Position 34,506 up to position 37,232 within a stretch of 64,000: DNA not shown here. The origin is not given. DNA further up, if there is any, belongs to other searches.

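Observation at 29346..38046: LysR-centred divergon: two tandem glycyl radical enzymes plus one activase, facing a permease / 2x MBL hydrolase / URO-D-like operon. Candidate uncharacterised anaerobic catabolic system.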

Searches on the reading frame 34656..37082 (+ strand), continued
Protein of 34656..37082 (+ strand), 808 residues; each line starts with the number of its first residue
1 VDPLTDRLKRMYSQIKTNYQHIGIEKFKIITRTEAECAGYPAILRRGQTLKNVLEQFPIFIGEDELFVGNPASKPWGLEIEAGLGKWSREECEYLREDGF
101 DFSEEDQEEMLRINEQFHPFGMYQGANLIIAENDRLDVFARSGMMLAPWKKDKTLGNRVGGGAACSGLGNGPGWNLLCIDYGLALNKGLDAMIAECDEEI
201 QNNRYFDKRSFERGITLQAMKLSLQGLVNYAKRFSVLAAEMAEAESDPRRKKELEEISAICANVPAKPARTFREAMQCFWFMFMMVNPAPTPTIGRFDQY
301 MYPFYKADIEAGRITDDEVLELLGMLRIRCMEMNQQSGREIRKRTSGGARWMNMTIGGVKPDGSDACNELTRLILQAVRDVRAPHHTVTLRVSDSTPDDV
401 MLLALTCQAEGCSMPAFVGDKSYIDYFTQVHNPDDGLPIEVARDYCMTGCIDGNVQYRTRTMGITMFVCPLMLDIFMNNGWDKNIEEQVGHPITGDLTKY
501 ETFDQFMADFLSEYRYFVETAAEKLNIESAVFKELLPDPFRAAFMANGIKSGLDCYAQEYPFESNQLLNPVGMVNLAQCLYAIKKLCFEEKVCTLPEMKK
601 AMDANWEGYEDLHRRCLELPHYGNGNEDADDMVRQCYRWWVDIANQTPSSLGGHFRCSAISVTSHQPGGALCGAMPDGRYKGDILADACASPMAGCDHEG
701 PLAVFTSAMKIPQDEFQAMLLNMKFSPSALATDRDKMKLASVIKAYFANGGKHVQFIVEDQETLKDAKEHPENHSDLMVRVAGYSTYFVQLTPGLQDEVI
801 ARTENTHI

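Call 22: find_encoding_contigs(protein=P0033, flank=8000, max_places=2)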
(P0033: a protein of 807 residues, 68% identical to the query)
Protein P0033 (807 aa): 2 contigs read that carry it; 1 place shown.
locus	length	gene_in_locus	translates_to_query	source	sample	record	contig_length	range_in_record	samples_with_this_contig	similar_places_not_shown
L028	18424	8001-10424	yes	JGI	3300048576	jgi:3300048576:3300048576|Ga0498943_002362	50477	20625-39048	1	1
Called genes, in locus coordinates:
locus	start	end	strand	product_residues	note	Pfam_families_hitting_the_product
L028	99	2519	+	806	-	PF13188:PAS_8 (faint), PF08448:PAS_4, PF00989:PAS, PF08448:PAS_4, PF13426:PAS_9, PF00990:GGDEF, PF13487:HD_5, PF01966:HD, +2 more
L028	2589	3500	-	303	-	PF01869:BcrAD_BadFG (faint), PF03630:Fumble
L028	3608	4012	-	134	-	PF02082:Rrf2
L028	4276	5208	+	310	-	PF00291:PALP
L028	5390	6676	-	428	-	PF01053:Cys_Met_Meta_PP, PF00266:Aminotran_5 (weak)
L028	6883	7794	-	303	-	PF00126:HTH_1, PF03466:LysR_substrate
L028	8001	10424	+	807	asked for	PF02901:PFL-like, PF01228:Gly_radical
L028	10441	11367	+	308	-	PF12837:Fer4_6 (faint), PF13353:Fer4_12, PF04055:Radical_SAM, PF13237:Fer4_10, PF12838:Fer4_7, PF13187:Fer4_9 (weak), PF14697:Fer4_21 (weak), PF00037:Fer4 (weak), +3 more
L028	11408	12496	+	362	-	PF01208:URO-D (weak)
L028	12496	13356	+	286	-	PF00753:Lactamase_B, PF19583:ODP (weak)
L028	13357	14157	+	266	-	PF00753:Lactamase_B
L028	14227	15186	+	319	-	PF19300:BPD_transp_1_N, PF00528:BPD_transp_1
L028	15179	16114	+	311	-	PF12911:OppC_N, PF00528:BPD_transp_1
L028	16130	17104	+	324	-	PF00005:ABC_tran, PF13304:AAA_21 (weak), PF08352:oligo_HPY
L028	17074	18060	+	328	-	PF00005:ABC_tran, PF08352:oligo_HPY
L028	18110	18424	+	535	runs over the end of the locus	PF00496:SBP_bac_5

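Call 29: find_encoding_contigs(protein=P0037, flank=8000, max_places=1)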
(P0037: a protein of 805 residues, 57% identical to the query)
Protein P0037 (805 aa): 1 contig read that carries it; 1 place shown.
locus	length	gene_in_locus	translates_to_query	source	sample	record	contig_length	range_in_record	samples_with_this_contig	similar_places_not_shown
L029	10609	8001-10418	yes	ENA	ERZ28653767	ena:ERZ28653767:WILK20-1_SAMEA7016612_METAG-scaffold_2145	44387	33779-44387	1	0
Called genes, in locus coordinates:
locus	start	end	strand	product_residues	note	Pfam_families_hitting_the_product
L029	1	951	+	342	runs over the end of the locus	PF00753:Lactamase_B, PF21221:B_lactamase-like_C (weak)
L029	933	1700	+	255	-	PF04199:Cyclase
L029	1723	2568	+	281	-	PF05853:BKACE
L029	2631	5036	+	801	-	PF02901:PFL-like, PF01228:Gly_radical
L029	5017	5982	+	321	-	PF04909:Amidohydro_2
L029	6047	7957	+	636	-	PF02129:Peptidase_S15, PF08530:PepX_C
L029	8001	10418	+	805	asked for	PF02901:PFL-like, PF01228:Gly_radical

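Call 30: find_encoding_contigs(protein=P0062, flank=8000, max_places=1)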
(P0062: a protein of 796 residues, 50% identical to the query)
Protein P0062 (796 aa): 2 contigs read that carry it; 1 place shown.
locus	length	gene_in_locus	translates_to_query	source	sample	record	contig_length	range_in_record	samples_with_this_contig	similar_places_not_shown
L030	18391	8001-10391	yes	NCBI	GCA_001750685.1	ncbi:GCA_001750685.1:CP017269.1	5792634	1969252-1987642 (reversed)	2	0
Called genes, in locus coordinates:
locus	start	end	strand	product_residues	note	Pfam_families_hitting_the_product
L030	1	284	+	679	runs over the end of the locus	PF02737:3HCDH_N, PF00725:3HCDH, PF00378:ECH_1, PF16113:ECH_2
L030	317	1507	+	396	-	PF00108:Thiolase_N, PF02803:Thiolase_C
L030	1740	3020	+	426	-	PF03600:CitMHS, PF07158:MatC_N, PF03600:CitMHS (weak)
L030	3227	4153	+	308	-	PF12837:Fer4_6 (faint), PF13353:Fer4_12, PF04055:Radical_SAM, PF12838:Fer4_7 (faint), PF00037:Fer4 (faint), PF12800:Fer4_4 (faint), PF13237:Fer4_10 (weak), PF13187:Fer4_9 (weak), +1 more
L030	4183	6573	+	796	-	PF02901:PFL-like, PF01228:Gly_radical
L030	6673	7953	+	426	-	PF03600:CitMHS, PF07158:MatC_N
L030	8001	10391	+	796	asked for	PF02901:PFL-like, PF01228:Gly_radical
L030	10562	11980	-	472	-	PF00989:PAS, PF08448:PAS_4 (faint), PF00158:Sigma54_activat, PF14532:Sigma54_activ_2, PF07724:AAA_2 (weak), PF07728:AAA_5 (weak), PF25601:AAA_lid_14, PF02954:HTH_8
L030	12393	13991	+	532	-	PF01144:CoA_trans, PF16957:Mal_decarbox_Al (weak), PF01144:CoA_trans (weak)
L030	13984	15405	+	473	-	PF00939:Na_sulph_symp, PF03600:CitMHS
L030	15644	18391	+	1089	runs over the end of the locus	PF00580:UvrD-helicase, PF13245:AAA_19, PF13604:AAA_30 (faint), PF14890:Intein_splicing, PF13361:UvrD_C, PF13538:UvrD_C_2, PF21196:PcrA_UvrD_tudor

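Call 31: find_encoding_contigs(protein=P0057, flank=8000, max_places=1)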
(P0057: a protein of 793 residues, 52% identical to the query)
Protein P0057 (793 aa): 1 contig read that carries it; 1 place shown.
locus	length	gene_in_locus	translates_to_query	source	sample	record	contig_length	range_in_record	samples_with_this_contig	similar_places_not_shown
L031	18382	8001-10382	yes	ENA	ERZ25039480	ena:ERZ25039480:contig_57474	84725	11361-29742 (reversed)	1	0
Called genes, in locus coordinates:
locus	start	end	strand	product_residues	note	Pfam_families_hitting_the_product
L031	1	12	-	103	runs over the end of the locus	PF09587:PGA_cap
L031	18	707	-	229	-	-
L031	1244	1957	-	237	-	PF03328:HpcH_HpaI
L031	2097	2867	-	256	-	PF07690:MFS_1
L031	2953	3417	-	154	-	PF07690:MFS_1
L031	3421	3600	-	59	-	-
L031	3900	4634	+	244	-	PF00392:GntR, PF07729:FCD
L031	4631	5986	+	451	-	PF13378:MR_MLE_C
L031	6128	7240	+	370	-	PF08450:SGL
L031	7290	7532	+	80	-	-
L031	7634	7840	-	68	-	-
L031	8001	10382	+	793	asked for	PF02901:PFL-like, PF01228:Gly_radical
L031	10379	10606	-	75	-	-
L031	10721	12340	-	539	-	PF00135:COesterase, PF20434:BD-FAE (faint), PF07859:Abhydrolase_3 (faint)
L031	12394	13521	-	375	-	PF09587:PGA_cap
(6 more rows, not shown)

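Call 61: search_protein_families(library=pfam, proteins=[L016:12814-14514:+, L016:14789-16642:-, L016:17007-18668:+, L015:8715-9875:+, L010:2560-3951:+, L007:6871-8319:-, L006:6831-8279:+, L006:3060-5951:-], max_evalue=0.0001)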
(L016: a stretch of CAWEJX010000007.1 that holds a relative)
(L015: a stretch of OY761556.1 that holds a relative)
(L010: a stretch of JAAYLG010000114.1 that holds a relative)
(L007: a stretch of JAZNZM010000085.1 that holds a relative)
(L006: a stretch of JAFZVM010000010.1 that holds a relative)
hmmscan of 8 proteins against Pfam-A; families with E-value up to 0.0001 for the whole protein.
L016:12814-14514:+ (567 aa): 3 families
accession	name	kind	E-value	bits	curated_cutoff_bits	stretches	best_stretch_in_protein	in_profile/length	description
PF00135.34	COesterase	-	2.7e-95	320.7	27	1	44-549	2-501/515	Carboxylesterase family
PF20434.5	BD-FAE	-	3e-08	33.9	26.8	1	152-258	10-105/215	BD-FAE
PF07859.19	Abhydrolase_3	-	1.1e-06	29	25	0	218-254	47-83/210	alpha/beta hydrolase fold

L016:14789-16642:- (617 aa): 1 family
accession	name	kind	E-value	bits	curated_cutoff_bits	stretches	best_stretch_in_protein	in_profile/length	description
PF24696.1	UGSC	-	7.5e-16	59.2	25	1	45-210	1-171/172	UGSC family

L016:17007-18668:+ (554 aa): 6 families
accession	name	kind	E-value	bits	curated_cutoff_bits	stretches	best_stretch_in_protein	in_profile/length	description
PF00890.30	FAD_binding_2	-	5.2e-38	131.8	20.4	1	86-523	1-405/414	FAD binding domain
PF01266.30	DAO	-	8.2e-09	35.9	27.9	1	86-278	1-203/353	FAD dependent oxidoreductase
PF07992.20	Pyr_redox_2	-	1.1e-05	25.5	26.1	1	86-279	2-109/291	Pyridine nucleotide-disulphide oxidoreductase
PF12831.13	FAD_oxidored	-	3.1e-05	23.9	27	1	86-119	1-34/416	FAD dependent oxidoreductase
PF00070.33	Pyr_redox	-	6e-05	23.9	22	0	87-119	2-34/82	Pyridine nucleotide-disulphide oxidoreductase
PF03486.20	HI0933_like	-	7.6e-05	22.7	50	0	86-119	2-35/244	HI0933-like protein Rossmann domain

L015:8715-9875:+ (387 aa): 3 families
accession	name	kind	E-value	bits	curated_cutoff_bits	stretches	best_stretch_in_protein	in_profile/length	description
PF00248.27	Aldo_ket_red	-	2.2e-34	119.3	24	1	71-230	23-193/291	Aldo/keto reductase family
PF13187.11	Fer4_9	-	3.2e-07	30.7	27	1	307-373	1-51/52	4Fe-4S dicluster domain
PF13183.11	Fer4_8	-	1.7e-05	25.7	27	0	300-322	46-68/68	4Fe-4S dicluster domain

L010:2560-3951:+ (464 aa): 4 families
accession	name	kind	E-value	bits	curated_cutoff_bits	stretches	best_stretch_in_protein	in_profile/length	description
PF03600.22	CitMHS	-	5.3e-22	78.8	31.9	1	40-399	2-333/336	Citrate transporter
PF07158.17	MatC_N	-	1e-16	61.8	23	1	32-170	6-145/149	Dicarboxylate carrier protein MatC N-terminus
PF03606.21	DcuC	-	1.5e-06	27.4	23.1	1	86-414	82-420/461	C4-dicarboxylate anaerobic carrier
PF00939.25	Na_sulph_symp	-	2.1e-05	24.2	27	1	209-419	222-430/472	Sodium:sulfate symporter transmembrane region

L007:6871-8319:- (482 aa): 0 families

L006:6831-8279:+ (483 aa): 1 family
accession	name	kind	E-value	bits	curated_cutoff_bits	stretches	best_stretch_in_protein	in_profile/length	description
PF01554.23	MatE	-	1.9e-55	187.4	24.9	2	268-429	1-161/161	MatE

L006:3060-5951:- (963 aa): 3 families
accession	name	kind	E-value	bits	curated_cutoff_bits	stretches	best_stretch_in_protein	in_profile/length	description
PF00912.28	Transgly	-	8.1e-55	185.4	27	1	99-272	6-177/178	Transglycosylase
PF00905.27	Transpeptidase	-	9.5e-22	78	22.1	1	383-631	2-266/299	Penicillin binding protein transpeptidase domain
PF17780.6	OCRE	-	2.6e-08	34.2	24.7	0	812-836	2-26/52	OCRE domain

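Call 68: find_encoding_contigs(protein=P0032, flank=10000, max_places=2)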
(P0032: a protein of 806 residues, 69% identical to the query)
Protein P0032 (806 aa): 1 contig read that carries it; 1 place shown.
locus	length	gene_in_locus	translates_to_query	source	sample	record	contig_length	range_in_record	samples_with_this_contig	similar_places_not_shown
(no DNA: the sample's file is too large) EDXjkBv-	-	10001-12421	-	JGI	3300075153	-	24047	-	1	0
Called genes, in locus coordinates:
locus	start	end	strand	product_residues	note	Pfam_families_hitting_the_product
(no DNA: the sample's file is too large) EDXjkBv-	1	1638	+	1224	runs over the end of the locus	PF13620:CarboxypepD_reg, PF13715:CarbopepD_reg_2 (weak), PF25183:OMP_b-brl_4, PF00593:TonB_dep_Rec_b-barrel (weak)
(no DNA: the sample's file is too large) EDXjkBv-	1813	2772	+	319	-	PF00392:GntR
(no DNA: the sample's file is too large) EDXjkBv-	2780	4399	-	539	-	PF24696:UGSC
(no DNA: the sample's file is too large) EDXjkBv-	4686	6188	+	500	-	PF00890:FAD_binding_2 (weak), PF12831:FAD_oxidored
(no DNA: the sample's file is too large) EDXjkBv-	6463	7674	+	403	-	PF12801:Fer4_5, PF12798:Fer4_3 (faint), PF12837:Fer4_6 (faint), PF13187:Fer4_9 (faint), PF12801:Fer4_5 (weak), PF12838:Fer4_7, PF00037:Fer4 (weak), PF12797:Fer4_2 (weak), +4 more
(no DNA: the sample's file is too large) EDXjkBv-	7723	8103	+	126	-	-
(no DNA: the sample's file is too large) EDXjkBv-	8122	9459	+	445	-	-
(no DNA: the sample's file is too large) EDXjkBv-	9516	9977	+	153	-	-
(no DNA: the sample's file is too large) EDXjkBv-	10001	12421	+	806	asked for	PF02901:PFL-like, PF01228:Gly_radical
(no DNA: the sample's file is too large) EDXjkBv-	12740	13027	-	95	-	-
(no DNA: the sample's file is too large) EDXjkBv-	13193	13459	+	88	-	-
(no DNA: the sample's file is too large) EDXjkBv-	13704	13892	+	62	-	-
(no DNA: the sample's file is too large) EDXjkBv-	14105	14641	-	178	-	PF00300:His_Phos_1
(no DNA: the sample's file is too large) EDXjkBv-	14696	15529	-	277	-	PF00106:adh_short, PF13561:adh_short_C2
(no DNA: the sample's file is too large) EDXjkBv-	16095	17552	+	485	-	PF04055:Radical_SAM, PF13353:Fer4_12 (faint)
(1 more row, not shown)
